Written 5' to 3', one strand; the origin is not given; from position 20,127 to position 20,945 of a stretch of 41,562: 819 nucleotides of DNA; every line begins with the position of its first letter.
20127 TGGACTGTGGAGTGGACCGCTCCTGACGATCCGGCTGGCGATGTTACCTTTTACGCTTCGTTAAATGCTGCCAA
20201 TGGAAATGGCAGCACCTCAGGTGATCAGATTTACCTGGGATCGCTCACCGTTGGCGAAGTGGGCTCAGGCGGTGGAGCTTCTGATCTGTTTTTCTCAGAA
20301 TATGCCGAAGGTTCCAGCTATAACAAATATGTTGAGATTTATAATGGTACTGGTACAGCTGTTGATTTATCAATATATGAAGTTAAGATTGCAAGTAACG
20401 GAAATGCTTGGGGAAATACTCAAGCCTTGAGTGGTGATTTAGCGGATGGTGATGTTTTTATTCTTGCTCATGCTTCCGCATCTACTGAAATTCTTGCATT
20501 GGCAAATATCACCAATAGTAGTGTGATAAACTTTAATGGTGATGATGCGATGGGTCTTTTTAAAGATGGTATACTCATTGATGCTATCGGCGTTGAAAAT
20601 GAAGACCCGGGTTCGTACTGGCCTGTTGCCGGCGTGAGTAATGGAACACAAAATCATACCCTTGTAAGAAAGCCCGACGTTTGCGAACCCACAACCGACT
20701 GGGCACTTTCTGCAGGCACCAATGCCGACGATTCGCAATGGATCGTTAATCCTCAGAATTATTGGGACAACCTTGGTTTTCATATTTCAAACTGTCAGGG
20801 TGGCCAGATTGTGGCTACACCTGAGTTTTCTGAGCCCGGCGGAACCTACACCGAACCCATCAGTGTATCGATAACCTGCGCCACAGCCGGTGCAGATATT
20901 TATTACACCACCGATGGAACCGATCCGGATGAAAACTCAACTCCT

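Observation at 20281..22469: Nuclease-less ExeM/NucH/YhcR-like cassette (class-I LTD + Fn3_assoc + OB fold), duplicated in the giant protein and present again in the neighbouring gene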

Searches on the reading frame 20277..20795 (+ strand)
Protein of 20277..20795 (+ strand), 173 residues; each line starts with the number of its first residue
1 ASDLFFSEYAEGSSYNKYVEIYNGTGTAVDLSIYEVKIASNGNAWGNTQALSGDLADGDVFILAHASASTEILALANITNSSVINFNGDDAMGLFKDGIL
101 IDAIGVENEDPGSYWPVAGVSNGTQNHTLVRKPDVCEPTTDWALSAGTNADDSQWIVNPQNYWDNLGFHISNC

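Call 38: search_dna_similar(query=window:20277-20795:+, collection=plasmids, mode=protein, max_evalue=0.001, max_rows=30)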
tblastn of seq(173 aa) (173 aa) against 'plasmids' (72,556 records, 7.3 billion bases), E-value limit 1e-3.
Records with a match: 29; places in all: 31; records where one place covers at least 80% of the query: 10.
Best place of each record, by identity: <60% 29.
By first word of the organism name: Deinococcus 16; Acinetobacter 3; Pseudoalteromonas 2; Cupriavidus 2; Runella 1; Bernardetia 1; Nostoc 1; Pseudomonas 1; Flammeovirga 1; Aeromonas 1.
By predicted mobility (MOB-suite, as given by PLSDB): mobilizable 19; non-mobilizable 8; conjugative 2.
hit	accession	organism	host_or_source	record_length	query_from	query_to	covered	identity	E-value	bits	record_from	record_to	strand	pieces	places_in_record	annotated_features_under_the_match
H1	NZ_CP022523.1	Pseudoalteromonas sp. NC201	pure culture,sea water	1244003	2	170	98%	41.9%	2e-26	111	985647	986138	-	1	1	none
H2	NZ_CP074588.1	Pseudoalteromonas piscicida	mixed culture,water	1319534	2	170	98%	41.8%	4e-26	110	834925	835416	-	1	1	none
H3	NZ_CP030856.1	Runella rosea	Whole organism,fresh water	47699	2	173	99%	40.7%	2e-23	102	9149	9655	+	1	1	ExeM/NucH family extracellular endonuclease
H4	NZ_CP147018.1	Bernardetia sp. Wsw4-3y2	Red alga,Red algae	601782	4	169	96%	41.3%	3e-22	99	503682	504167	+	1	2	lamin tail domain-containing protein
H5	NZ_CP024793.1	Nostoc flagelliforme CCNUN1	cell culture,desert soil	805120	4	172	98%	39.7%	4e-22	99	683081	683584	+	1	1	ExeM/NucH family extracellular endonuclease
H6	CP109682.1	Pseudomonas aeruginosa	Homo sapiens,whole organism,swab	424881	1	169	98%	37.5%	3e-18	88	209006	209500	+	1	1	SpnA family nuclease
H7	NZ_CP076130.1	Flammeovirga kamogawensis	single bacterial isolate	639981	2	172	99%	36.0%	1e-20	94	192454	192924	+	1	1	DUF6359 domain-containing protein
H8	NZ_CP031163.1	Deinococcus wulumuqiensis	cell culture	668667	2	136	78%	45.6%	4e-23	102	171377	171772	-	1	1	ExeM/NucH family extracellular endonuclease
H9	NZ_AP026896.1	Aeromonas caviae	Microbe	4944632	2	143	82%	42.5%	2e-20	94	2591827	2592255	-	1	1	none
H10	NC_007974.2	Cupriavidus metallidurans CH34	-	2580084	2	141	81%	42.0%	6e-21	96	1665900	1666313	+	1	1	none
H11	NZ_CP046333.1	Cupriavidus metallidurans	sedimentation pond in a zinc factory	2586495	2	141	81%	42.0%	6e-21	96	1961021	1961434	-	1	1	none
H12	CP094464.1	Deinococcus radiodurans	prokaryote,soil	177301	1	105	61%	49.1%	4e-20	93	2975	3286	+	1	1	lamin tail domain-containing protein | ExeM/NucH family extracellular endonuclease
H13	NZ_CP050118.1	Deinococcus radiodurans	whole organism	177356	1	105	61%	49.1%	4e-20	93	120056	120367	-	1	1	lamin tail domain-containing protein | ExeM/NucH family extracellular endonuclease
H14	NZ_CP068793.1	Deinococcus radiodurans R1 = ATCC 13939 = DSM 20539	cell culture,Orsay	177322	2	105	60%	49.5%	9e-20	92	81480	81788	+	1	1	ExeM/NucH family extracellular endonuclease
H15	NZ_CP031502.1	Deinococcus radiodurans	Single cell,Irradiated ground pork and ...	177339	2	105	60%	49.5%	9e-20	92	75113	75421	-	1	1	ExeM/NucH family extracellular endonuclease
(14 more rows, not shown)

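Call 39: get_annotated_region(hit=H3, flank=4000)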
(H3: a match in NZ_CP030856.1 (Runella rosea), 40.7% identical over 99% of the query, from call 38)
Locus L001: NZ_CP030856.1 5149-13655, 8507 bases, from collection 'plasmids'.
description: Runella rosea strain HYN0085 plasmid unnamed6, complete sequence
organism: Runella rosea (NCBI taxid 2259595)
taxonomy: Bacteria; Bacteroidota; Cytophagia; Cytophagales; Spirosomataceae; Runella; Runella rosea
host: -; source: Whole organism,fresh water; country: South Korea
typing (MOB-suite, as given by PLSDB): non-mobilizable
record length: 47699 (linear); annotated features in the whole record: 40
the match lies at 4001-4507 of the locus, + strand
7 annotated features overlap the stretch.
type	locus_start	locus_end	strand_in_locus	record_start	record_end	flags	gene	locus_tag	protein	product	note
CDS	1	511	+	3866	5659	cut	-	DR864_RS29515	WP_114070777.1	PQQ-dependent sugar dehydrogenase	-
CDS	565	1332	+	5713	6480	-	deoC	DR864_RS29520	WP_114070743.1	deoxyribose-phosphate aldolase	GO:0009264 - deoxyribonucleotide catabolic process [Evidence IEA]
CDS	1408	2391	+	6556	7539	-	-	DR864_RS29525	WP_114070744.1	ThuA domain-containing protein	-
CDS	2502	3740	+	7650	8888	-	-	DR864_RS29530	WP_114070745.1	SGNH/GDSL hydrolase family protein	-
CDS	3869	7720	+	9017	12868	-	-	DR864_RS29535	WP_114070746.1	ExeM/NucH family extracellular endonuclease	-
CDS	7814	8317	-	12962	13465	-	-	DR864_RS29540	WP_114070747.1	DUF6691 family protein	-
CDS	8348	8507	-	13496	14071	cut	-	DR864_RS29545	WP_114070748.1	YeeE/YedE thiosulfate transporter family protein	-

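Call 40: get_annotated_region(hit=H9, flank=3500)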
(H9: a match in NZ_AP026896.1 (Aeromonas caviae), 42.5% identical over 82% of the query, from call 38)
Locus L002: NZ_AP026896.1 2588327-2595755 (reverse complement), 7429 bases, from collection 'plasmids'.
description: Aeromonas caviae strain KAM479 plasmid pKAM479_3, complete sequence
organism: Aeromonas caviae (NCBI taxid 648)
taxonomy: Bacteria; Pseudomonadota; Gammaproteobacteria; Aeromonadales; Aeromonadaceae; Aeromonas; Aeromonas caviae
host: -; source: Microbe; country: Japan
typing (MOB-suite, as given by PLSDB): non-mobilizable
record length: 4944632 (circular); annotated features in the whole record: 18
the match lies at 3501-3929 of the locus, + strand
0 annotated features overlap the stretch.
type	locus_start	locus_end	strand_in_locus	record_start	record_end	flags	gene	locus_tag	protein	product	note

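Call 41: get_annotated_region(hit=H5, flank=4000)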
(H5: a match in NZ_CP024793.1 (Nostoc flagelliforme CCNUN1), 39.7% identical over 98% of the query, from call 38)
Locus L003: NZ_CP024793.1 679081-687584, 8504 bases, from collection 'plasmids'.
description: Nostoc flagelliforme CCNUN1 plasmid pNFSY08, complete sequence
organism: Nostoc flagelliforme CCNUN1 (NCBI taxid 2038116)
taxonomy: Bacteria; Cyanobacteriota; Cyanophyceae; Nostocales; Nostocaceae; Nostoc; Nostoc flagelliforme; Nostoc flagelliforme CCNUN1
host: -; source: cell culture,desert soil; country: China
typing (MOB-suite, as given by PLSDB): conjugative; replicon rep_cluster_317; relaxase MOBP,MOBV,MOBV; mating-pair formation MPF_T
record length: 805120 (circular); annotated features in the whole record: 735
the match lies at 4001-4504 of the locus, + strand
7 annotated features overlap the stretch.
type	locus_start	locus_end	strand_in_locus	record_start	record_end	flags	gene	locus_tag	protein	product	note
CDS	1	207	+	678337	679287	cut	-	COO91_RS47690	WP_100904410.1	L-lactate dehydrogenase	-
CDS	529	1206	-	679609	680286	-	-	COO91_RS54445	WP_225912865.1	hypothetical protein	-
CDS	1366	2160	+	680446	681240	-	-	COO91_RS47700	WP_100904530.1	ParA family protein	-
CDS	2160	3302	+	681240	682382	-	-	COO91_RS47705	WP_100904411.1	ParB/RepB/Spo0J family partition protein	GO:0007059 - chromosome segregation [Evidence IEA]; GO:0000910 - cytokinesis [Evidence IEA]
CDS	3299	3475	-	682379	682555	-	-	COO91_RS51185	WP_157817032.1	hypothetical protein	-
CDS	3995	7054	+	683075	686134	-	-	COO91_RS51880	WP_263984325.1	ExeM/NucH family extracellular endonuclease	-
CDS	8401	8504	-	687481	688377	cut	-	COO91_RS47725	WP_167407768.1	alpha/beta hydrolase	-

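Call 42: get_annotated_region(hit=H7, flank=4000)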
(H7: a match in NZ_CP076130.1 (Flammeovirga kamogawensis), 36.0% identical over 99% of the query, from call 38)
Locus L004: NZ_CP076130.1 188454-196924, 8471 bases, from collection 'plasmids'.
description: Flammeovirga kamogawensis strain YS10 plasmid p1, complete sequence
organism: Flammeovirga kamogawensis (NCBI taxid 373891)
taxonomy: Bacteria; Bacteroidota; Cytophagia; Cytophagales; Flammeovirgaceae; Flammeovirga; Flammeovirga kamogawensis
host: -; source: single bacterial isolate; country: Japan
typing (MOB-suite, as given by PLSDB): non-mobilizable
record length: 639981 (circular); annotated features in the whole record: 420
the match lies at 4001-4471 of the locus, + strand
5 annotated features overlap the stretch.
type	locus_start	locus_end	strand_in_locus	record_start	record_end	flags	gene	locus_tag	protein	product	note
CDS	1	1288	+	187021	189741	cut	-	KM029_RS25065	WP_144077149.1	TonB-dependent receptor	-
CDS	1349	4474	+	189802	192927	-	-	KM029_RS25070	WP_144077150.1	DUF6359 domain-containing protein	-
CDS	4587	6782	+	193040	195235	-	-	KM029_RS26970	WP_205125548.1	endonuclease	-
CDS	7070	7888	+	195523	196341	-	-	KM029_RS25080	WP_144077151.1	ABC transporter ATP-binding protein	-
CDS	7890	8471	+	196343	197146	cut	-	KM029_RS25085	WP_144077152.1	hypothetical protein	-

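Call 44: search_protein_families(library=pfam, proteins=[L001:3869-7717:+, L002:3438-6653:+, L003:3995-7051:+, L004:1349-4471:+, L004:4587-6779:+], max_evalue=0.01)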
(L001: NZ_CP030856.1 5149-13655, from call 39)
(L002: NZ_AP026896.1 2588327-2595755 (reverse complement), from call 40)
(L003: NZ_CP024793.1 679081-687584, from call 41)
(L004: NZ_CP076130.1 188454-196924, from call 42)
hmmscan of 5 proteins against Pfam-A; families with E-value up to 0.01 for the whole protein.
L001:3869-7717:+ (1283 aa): 4 families
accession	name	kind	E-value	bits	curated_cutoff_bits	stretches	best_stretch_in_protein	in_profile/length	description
PF00932.25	LTD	-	1.2e-13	51.8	34.3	1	41-151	2-107/109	Lamin Tail Domain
PF03372.29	Exo_endo_phos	-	5.5e-09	36.5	24.5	1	610-906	2-225/225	Endonuclease/Exonuclease/phosphatase family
PF18962.6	Por_Secre_tail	-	4e-07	30.7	27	1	1206-1278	3-72/75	Secretion system C-terminal sorting domain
PF03160.20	Calx-beta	-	3.4e-05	24.3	27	1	228-312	15-98/119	Calx-beta domain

L002:3438-6653:+ (1072 aa): 3 families
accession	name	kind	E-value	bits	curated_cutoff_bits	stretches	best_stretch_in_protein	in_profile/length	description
PF03160.20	Calx-beta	-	1.3e-19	70.8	27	2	951-1063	5-119/119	Calx-beta domain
PF00932.25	LTD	-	4.5e-15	56.4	34.3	1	19-130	3-108/109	Lamin Tail Domain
PF03372.29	Exo_endo_phos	-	5.3e-08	33.3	24.5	1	480-826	1-225/225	Endonuclease/Exonuclease/phosphatase family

L003:3995-7051:+ (1019 aa): 4 families
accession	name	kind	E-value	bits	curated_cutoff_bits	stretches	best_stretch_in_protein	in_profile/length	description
PF00353.25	HemolysinCabind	-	4.2e-14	52.6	23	4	869-903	2-36/36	RTX calcium-binding nonapeptide repeat (4 copies)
PF03372.29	Exo_endo_phos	-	3.6e-13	50.2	24.5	1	562-851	2-225/225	Endonuclease/Exonuclease/phosphatase family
PF00932.25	LTD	-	9.9e-13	48.9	34.3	1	3-110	8-108/109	Lamin Tail Domain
PF14292.12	SusE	-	0.0015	19.2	25.2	1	179-253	16-87/106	SusE outer membrane protein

L004:1349-4471:+ (1041 aa): 3 families
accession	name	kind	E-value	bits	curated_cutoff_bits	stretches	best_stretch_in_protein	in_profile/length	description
PF19886.4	DUF6359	-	7.9e-60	199.9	23.2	2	289-398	3-110/110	Domain of unknown function (DUF6359)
PF18942.5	DUF5689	-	1.4e-57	195.5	28.6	1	49-265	2-217/217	Family of unknown function (DUF5689)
PF00932.25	LTD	-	2.1e-16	60.7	34.3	1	883-990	4-107/109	Lamin Tail Domain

L004:4587-6779:+ (731 aa): 2 families
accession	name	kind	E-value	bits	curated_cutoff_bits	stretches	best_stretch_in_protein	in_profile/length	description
PF04231.19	Endonuclease_1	-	1.6e-86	290.3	25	1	475-723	1-235/235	Endonuclease I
PF18942.5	DUF5689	-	1.6e-56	192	28.6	1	42-265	1-214/217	Family of unknown function (DUF5689)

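Call 45: get_annotated_region(hit=H1, flank=3500)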
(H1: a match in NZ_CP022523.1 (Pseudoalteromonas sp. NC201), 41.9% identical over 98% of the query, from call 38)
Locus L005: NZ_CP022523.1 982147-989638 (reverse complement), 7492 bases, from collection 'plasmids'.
description: Pseudoalteromonas sp. NC201 plasmid pNC201, complete sequence
organism: Pseudoalteromonas sp. NC201 (NCBI taxid 1514074)
taxonomy: Bacteria; Pseudomonadota; Gammaproteobacteria; Alteromonadales; Pseudoalteromonadaceae; Pseudoalteromonas; Pseudoalteromonas sp. NC201
host: -; source: pure culture,sea water; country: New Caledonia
typing (MOB-suite, as given by PLSDB): non-mobilizable
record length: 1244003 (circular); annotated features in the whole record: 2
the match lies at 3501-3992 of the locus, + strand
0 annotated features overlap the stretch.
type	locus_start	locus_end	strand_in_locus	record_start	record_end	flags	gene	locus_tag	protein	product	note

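Call 46: get_annotated_region(hit=H8, flank=3500)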
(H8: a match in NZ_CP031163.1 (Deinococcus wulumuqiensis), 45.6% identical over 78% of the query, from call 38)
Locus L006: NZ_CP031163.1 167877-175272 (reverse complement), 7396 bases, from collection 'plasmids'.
description: Deinococcus wulumuqiensis strain NEB 479 plasmid pDrdI, complete sequence
organism: Deinococcus wulumuqiensis (NCBI taxid 980427)
taxonomy: Bacteria; Deinococcota; Deinococci; Deinococcales; Deinococcaceae; Deinococcus; Deinococcus wulumuqiensis
host: -; source: cell culture; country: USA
typing (MOB-suite, as given by PLSDB): non-mobilizable
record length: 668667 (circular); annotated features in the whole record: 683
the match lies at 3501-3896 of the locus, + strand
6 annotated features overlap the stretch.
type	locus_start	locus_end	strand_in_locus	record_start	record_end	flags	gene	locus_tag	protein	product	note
CDS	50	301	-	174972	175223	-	-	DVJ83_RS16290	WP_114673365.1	PqqD family protein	-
CDS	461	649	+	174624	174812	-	-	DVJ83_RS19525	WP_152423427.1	hypothetical protein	-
CDS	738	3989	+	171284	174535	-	-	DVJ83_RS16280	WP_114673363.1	ExeM/NucH family extracellular endonuclease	-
CDS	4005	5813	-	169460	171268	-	-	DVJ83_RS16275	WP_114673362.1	ABC transporter transmembrane domain-containing protein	GO:0055085 - transmembrane transport [Evidence IEA]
CDS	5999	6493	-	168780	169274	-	-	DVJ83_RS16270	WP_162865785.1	hypothetical protein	-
CDS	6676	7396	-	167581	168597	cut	-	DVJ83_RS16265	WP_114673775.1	IS4 family transposase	-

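Call 47: get_annotated_region(hit=H10, flank=3500)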
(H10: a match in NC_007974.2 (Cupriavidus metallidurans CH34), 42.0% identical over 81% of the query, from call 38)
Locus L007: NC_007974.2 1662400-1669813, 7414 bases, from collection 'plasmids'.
description: Cupriavidus metallidurans CH34 megaplasmid, complete sequence
organism: Cupriavidus metallidurans CH34 (NCBI taxid 266264)
taxonomy: Bacteria; Pseudomonadota; Betaproteobacteria; Burkholderiales; Burkholderiaceae; Cupriavidus; Cupriavidus metallidurans; Cupriavidus metallidurans CH34
host: -; source: -; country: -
typing (MOB-suite, as given by PLSDB): mobilizable; replicon rep_cluster_104,rep_cluster_1581,rep_cluster_80; relaxase MOBP,MOBP
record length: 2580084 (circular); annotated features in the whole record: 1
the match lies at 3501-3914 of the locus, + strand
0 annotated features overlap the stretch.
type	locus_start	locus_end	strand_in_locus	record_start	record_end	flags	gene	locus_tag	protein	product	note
